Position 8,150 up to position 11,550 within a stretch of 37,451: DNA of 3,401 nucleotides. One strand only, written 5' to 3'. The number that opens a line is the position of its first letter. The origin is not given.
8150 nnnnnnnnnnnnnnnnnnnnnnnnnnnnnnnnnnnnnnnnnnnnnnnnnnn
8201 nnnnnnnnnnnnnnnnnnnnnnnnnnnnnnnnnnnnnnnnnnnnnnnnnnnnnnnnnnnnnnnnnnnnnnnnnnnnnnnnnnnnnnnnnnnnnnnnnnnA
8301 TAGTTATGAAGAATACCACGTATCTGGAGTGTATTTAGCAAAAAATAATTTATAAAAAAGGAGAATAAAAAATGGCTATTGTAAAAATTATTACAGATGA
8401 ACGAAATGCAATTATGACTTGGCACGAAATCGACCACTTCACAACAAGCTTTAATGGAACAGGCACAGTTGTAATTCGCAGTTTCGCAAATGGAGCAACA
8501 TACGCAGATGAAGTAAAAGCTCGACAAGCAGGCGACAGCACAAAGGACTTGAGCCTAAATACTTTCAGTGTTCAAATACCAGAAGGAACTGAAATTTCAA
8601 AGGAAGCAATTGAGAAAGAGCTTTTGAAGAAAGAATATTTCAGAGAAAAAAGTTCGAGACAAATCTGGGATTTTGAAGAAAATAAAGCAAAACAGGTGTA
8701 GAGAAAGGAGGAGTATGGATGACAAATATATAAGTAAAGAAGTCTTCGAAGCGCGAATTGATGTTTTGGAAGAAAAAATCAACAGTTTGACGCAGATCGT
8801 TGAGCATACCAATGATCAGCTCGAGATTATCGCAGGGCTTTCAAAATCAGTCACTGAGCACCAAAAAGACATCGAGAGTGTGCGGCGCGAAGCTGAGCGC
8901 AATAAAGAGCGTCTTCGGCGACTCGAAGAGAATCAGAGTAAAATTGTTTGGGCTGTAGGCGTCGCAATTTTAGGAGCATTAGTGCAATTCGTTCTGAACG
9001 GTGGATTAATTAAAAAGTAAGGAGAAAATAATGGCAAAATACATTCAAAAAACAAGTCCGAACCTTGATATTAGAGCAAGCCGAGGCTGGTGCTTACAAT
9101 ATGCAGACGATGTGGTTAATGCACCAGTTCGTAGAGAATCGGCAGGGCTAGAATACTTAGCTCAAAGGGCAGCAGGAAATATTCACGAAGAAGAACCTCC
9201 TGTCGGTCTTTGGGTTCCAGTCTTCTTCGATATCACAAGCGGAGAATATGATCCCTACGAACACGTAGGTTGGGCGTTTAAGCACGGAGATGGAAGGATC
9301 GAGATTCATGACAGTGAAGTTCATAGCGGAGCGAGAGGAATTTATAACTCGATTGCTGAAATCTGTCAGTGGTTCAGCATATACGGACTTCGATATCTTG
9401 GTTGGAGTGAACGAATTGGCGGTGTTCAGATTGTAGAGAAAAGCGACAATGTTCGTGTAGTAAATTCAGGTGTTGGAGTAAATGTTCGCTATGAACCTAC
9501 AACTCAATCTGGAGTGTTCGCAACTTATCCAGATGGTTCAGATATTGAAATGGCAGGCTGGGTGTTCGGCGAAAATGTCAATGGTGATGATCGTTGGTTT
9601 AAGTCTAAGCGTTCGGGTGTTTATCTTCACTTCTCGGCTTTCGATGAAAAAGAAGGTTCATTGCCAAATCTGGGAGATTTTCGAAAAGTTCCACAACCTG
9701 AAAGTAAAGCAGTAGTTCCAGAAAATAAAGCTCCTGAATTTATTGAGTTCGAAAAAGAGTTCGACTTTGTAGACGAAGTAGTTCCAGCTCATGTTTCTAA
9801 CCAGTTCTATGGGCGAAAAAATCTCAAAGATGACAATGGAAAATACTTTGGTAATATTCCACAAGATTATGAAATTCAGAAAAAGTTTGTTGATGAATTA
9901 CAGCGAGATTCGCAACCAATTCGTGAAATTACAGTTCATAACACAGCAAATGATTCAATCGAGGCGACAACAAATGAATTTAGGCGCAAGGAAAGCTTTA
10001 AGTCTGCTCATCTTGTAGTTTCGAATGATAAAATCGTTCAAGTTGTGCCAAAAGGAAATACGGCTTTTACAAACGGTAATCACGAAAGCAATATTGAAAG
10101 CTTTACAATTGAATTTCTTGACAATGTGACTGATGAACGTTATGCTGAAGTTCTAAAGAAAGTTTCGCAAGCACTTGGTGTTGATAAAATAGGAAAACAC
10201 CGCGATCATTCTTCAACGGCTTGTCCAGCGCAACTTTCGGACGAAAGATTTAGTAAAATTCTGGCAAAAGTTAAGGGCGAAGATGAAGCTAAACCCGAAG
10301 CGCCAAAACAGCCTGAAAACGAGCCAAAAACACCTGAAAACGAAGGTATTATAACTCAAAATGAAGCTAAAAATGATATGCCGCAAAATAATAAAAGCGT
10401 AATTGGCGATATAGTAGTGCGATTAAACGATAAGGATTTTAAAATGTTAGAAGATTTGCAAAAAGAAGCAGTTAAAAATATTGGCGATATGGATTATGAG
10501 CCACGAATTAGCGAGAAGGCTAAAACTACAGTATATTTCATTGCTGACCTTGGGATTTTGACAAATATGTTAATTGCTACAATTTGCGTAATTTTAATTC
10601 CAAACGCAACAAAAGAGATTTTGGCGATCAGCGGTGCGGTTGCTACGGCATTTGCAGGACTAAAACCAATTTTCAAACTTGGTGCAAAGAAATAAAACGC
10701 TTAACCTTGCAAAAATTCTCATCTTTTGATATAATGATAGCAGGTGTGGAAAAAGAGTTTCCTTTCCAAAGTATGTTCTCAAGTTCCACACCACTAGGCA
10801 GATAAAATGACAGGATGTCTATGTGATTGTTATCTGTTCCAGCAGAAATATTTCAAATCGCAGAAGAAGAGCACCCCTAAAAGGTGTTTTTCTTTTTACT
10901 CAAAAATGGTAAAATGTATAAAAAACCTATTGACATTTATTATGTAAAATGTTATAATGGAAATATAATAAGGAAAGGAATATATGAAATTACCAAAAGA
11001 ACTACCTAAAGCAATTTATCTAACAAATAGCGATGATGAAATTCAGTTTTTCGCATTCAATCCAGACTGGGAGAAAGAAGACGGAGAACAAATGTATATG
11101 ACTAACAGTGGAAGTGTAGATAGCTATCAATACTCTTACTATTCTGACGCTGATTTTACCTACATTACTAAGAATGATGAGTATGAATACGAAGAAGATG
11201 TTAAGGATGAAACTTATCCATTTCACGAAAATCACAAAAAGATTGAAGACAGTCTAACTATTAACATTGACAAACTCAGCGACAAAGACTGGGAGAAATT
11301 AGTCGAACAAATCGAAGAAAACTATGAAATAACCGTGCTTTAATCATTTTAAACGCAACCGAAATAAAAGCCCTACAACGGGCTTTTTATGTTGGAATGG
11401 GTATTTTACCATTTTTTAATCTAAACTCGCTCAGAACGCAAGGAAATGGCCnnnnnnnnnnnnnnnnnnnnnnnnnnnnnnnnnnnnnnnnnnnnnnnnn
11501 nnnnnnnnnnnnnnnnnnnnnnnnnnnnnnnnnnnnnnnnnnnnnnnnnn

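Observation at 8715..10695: Lysis cassette without a canonical holin: XhlA-like protein plus an endolysin carrying its own C-terminal double-TM region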

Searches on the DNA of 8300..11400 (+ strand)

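Call 5: search_dna_similar(query=window:8300-11400:+, collection=phages, mode=near, max_rows=25)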
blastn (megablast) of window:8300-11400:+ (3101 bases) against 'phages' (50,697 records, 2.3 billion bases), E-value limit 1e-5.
No match.

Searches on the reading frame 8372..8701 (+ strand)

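Call 3: search_protein_families(library=pfam, proteins=[window:8372-8701:+], max_evalue=0.1)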
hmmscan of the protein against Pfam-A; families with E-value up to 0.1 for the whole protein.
window:8372-8701:+ (109 aa): 2 families
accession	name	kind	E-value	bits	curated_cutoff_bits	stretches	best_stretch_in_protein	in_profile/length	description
PF01376.23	Enterotoxin_b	-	0.05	14.3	25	0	19-59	23-63/102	Heat-labile enterotoxin beta chain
PF00411.24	Ribosomal_S11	-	0.089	13.7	25.1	0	3-70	2-69/110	Ribosomal protein S11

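Call 4: search_protein_families(library=phrogs, proteins=[window:8372-8701:+], max_evalue=0.01)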
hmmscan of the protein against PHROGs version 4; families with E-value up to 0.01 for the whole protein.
window:8372-8701:+ (109 aa): 0 families

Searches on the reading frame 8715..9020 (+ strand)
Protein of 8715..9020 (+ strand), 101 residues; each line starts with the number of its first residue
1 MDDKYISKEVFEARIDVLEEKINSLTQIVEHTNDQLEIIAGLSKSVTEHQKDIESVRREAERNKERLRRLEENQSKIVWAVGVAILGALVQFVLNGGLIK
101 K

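Call 3: search_protein_families(library=pfam, proteins=[window:8715-9020:+], max_evalue=0.1)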
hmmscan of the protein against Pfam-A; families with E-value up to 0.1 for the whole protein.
window:8715-9020:+ (101 aa): 15 families
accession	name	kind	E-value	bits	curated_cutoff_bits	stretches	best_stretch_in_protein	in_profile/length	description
PF04102.17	SlyX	-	0.00047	21.2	30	1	35-75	15-55/67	SlyX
PF10779.14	XhlA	-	0.0013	19.2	34.7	1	42-92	16-66/67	Haemolysin XhlA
PF07889.17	DUF1664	-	0.0018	18.8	34.6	1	8-74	61-124/124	Protein of unknown function (DUF1664)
PF07544.18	Med9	-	0.01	16.3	26.9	1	17-72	23-78/80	RNA polymerase II transcription mediator complex subunit 9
PF15188.11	CCDC-167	-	0.024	15.3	27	1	14-88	5-80/84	Coiled-coil domain-containing protein 167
PF07989.16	Cnn_1N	-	0.03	15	28.5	1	7-72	13-71/74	Centrosomin N-terminal motif 1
PF04728.18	LPP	-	0.046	14.5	29.1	0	21-67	1-44/53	Lipoprotein leucine-zipper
PF06810.17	Phage_scaffold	-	0.046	14.1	35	1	8-66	29-85/170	Phage capsid assembly scaffolding protein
PF19805.5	DUF6288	-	0.05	13.2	26.3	1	7-86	93-168/402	Family of unknown function (DUF6288)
PF25450.1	Rab11-FIP3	-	0.058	14.1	31.9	1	8-75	56-120/125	Rab11-FIP3-like domain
PF11169.13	DUF2956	-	0.063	13.9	25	1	21-75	10-65/102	Protein of unknown function (DUF2956)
PF01519.22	DUF16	-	0.068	14.1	40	0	11-61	39-86/104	Protein of unknown function DUF16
PF16326.10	ABC_tran_CTD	-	0.069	13.8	32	1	11-54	13-58/69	ABC transporter C-terminal domain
PF23831.1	DUF7201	-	0.087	13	27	0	12-74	9-75/142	Coiled-coil region of unknown function (DUF7201)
PF14584.11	DUF4446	-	0.098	13.1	27.4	0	40-83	41-84/150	Protein of unknown function (DUF4446)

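Call 4: search_protein_families(library=phrogs, proteins=[window:8715-9020:+], max_evalue=0.01)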
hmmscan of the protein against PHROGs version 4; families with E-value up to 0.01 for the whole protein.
window:8715-9020:+ (101 aa): 7 families
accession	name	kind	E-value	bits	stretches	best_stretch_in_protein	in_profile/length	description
phrog_1193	-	other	1.4e-07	32.4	1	39-98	15-75/76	hemolysin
phrog_937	-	other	9.2e-05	23.8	1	11-95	27-112/115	hemolysin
phrog_3550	-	unknown function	0.00037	21.8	1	10-66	6-61/79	-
phrog_2990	-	unknown function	0.00081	20.6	1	18-89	42-116/133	-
phrog_1009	-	unknown function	0.00091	20.3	1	9-76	37-101/103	-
phrog_4984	-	unknown function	0.0038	18.5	0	40-72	39-71/93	-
phrog_1056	-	tail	0.0064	16.3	1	10-83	59-134/582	fibritin neck whisker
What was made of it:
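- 8715..9020 (+): XhlA-like gene. It encodes a 101-aa coiled-coil protein with one C-terminal TM (about residues 77-95). PF10779 scores 19.2 bits, below the cut-off. phrog_1193 'hemolysin' gives 1.4e-7 (calls 3, 4).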

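Call 22: search_protein_families(library=ncbifam, proteins=[window:8715-9017:+], max_evalue=1)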
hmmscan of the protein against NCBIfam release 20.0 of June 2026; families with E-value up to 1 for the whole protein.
window:8715-9017:+ (101 aa): 17 families
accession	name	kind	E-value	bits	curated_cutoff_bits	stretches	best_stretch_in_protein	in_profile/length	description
NF047515.1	SpiroCoCo_C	equivalog_domain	4.3e-05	22.8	125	1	12-77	141-206/313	SpiroCoCo family coiled-coil protein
NF045487.1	ASRP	equivalog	0.00035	19.3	300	1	11-77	161-230/593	archaea-specific SMC-related protein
TIGR04211.1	SH3_and_anchor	equivalog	0.00041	20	65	1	12-94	100-184/198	TIGR04211 family SH3 domain-containing protein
NF001962.0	PRK00736.1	equivalog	0.0034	17.1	72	1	22-75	5-58/69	hypothetical protein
NF009642.0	PRK13169.1-3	equivalog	0.0071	16.8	142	1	23-76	5-58/112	DNA replication initiation control protein YabA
NF008068.0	PRK10803.1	equivalog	0.012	15.6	383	1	19-80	39-97/263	cell division protein CpoB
NF041291.1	StbC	equivalog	0.019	15.3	100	1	9-94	21-116/122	plasmid stabilization protein StbC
NF033928.1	alph_xenorhab_A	subfamily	0.025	13.9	125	1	11-85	155-212/339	alpha-xenorhabdolysin family binary toxin subunit A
NF041443.1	DDRRRQL_YjdP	equivalog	0.031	14.5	90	1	12-75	19-78/101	DDRRRQL repeat protein YjdP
NF047362.1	CT392_fam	equivalog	0.061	12.2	160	1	9-74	83-150/383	CT392 family protein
NF045893.1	ICE_Mbov_0398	domain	0.078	12.8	80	1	12-75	85-147/159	Mbov_0398 family ICE element protein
NF040654.1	MtaA_Meth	equivalog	0.078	11.9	400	1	18-62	257-301/337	methylcobamide:CoM methyltransferase MtaA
NF033927.1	alph_xenorhab_B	subfamily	0.12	11.7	40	1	22-81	9-71/223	alpha-xenorhabdolysin family binary toxin subunit B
NF053609.1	Sul12a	equivalog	0.21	11.8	150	1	26-73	57-101/103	Sul12a family chromatin-organizing protein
NF052344.1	slr1601_fam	subfamily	0.22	11.6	70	0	22-79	22-89/91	slr1601 family putative cell division protein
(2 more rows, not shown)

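Call 88: find_homologous_proteins(query=window:8715-9017:+, max_evalue=0.001)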
Query window:8715-9017:+ (101 aa): 26 proteins with E <= 0.001 among 33 candidates.
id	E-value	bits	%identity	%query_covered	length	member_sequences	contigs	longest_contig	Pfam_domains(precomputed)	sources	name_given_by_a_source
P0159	3.4e-54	198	99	100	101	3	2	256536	-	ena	-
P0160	4.0e-54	198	98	100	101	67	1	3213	-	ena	-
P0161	1.5e-53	196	98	100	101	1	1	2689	-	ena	-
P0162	2.0e-49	183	89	98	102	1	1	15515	-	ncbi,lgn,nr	ncbi:MAG: hypothetical protein Q4A23_03215 [bacterium]|nr:hypothetical protein [bacterium]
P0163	3.7e-49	182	96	100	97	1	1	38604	-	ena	-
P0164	5.4e-43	163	81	100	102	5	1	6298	-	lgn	-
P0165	1.4e-42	161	81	100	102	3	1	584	-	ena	-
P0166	5.7e-40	153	72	100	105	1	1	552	-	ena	-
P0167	9.1e-40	152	72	100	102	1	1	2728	-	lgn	-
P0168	2.4e-39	151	71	100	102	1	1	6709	-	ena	-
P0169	3.7e-39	150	74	98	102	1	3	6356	-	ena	-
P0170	4.2e-39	150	71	100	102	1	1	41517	-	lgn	-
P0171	5.1e-39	150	71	100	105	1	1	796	-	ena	-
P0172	1.6e-38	148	70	100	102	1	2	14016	-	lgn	-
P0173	1.8e-37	145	71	100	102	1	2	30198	-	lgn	-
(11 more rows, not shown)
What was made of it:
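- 8715..9020 (+): Its homologues are 55-99% identical (call 88).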

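Call 90: search_protein_families(library=pfam, alignment_id=A4, max_evalue=0.01)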
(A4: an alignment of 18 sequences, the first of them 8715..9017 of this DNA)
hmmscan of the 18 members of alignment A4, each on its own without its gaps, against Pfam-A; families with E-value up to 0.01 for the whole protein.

A. member 1, window:8715-9017:+ (101 aa): 3 families
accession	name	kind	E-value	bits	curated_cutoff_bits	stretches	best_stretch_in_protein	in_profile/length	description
PF04102.17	SlyX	-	0.00047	21.2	30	0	35-75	15-55/67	SlyX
PF10779.14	XhlA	-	0.0013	19.2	34.7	0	42-92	16-66/67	Haemolysin XhlA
PF07889.17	DUF1664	-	0.0018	18.8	34.6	1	8-74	61-124/124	Protein of unknown function (DUF1664)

B. families by the number of members that match (of 18 scanned): 26 families (the first 25 are shown)
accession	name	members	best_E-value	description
PF04102.17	SlyX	14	3e-05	SlyX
PF10779.14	XhlA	7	6.6e-05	Haemolysin XhlA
PF07889.17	DUF1664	7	0.0018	Protein of unknown function (DUF1664)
PF12128.14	DUF3584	5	0.0018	Protein of unknown function (DUF3584)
PF07544.18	Med9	4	0.00068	RNA polymerase II transcription mediator complex subunit 9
PF15188.11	CCDC-167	4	0.0016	Coiled-coil domain-containing protein 167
PF06419.17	COG6_N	4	0.0022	Conserved oligomeric complex COG6, N-terminal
PF16704.10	Rab_bind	3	0.0019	Rab binding domain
PF02403.27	Seryl_tRNA_N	3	0.0022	Seryl-tRNA synthetase N-terminal domain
PF01867.21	Cas_Cas1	2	0.0023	CRISPR associated protein Cas1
PF11827.13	DUF3347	2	0.0048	Protein of unknown function (DUF3347)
PF10046.14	BLOC1_2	2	0.0066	Biogenesis of lysosome-related organelles complex-1 subunit 2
PF18988.5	DUF5721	1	0.00061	Family of unknown function (DUF5721)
PF19805.5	DUF6288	1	0.0018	Family of unknown function (DUF6288)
PF23831.1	DUF7201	1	0.0019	Coiled-coil region of unknown function (DUF7201)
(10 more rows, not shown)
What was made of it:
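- On XhlA (PF10779): The generic coiled-coil family SlyX scores as well or better (calls 3, 90).
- Checked: The coiled coil plus one C-terminal TM is present (calls 3, 4, 90).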

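Call 92: search_protein_families(library=padloc, proteins=[window:8715-9017:+], max_evalue=1)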
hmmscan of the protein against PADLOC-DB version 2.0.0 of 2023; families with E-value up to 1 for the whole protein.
window:8715-9017:+ (101 aa): 17 families
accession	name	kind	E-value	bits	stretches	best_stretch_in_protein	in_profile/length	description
PDLC02722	PbeC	-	0.0024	14.6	1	12-88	216-290/643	PbeC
PDLC02743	PbeC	-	0.0032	14.2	1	7-77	188-258/622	PbeC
PDLC02663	DndD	-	0.0035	14.2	1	12-83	441-509/675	DndD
PDLC00519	JetC1|JetC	-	0.0036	13.6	1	2-76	612-685/1097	DUF3584 domain; MukB-like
PDLC01177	CorA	-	0.0037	15.4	1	13-81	14-80/117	CorA-like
PDLC03863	LmuB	-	0.004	13.9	1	12-74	254-309/610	-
PDLC02568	DrmA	-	0.0044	13.7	1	23-68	488-533/611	DrmA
PDLC04886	PDC-S06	-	0.0051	13.6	1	8-77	331-399/727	-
PDLC00025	DruG2|DruG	-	0.009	12.6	1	8-77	361-427/704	Unknown function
PDLC03865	LmuB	-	0.01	12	1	8-76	546-612/1007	-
PDLC00006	DruC1|DruC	-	0.012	12.1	1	12-75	188-248/626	Unknown function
PDLC00517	JetC1|JetC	-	0.012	11.9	1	16-78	689-753/1119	DUF3584 domain; MukB-like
PDLC02066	Cas1b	-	0.015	12.7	1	18-92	110-184/322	-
PDLC00516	JetC1|JetC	-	0.017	11.2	1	7-78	296-366/1098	DUF3584 domain; MukB-like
PDLC02623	DrmD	-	0.02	10.6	1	12-92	650-729/1040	DrmD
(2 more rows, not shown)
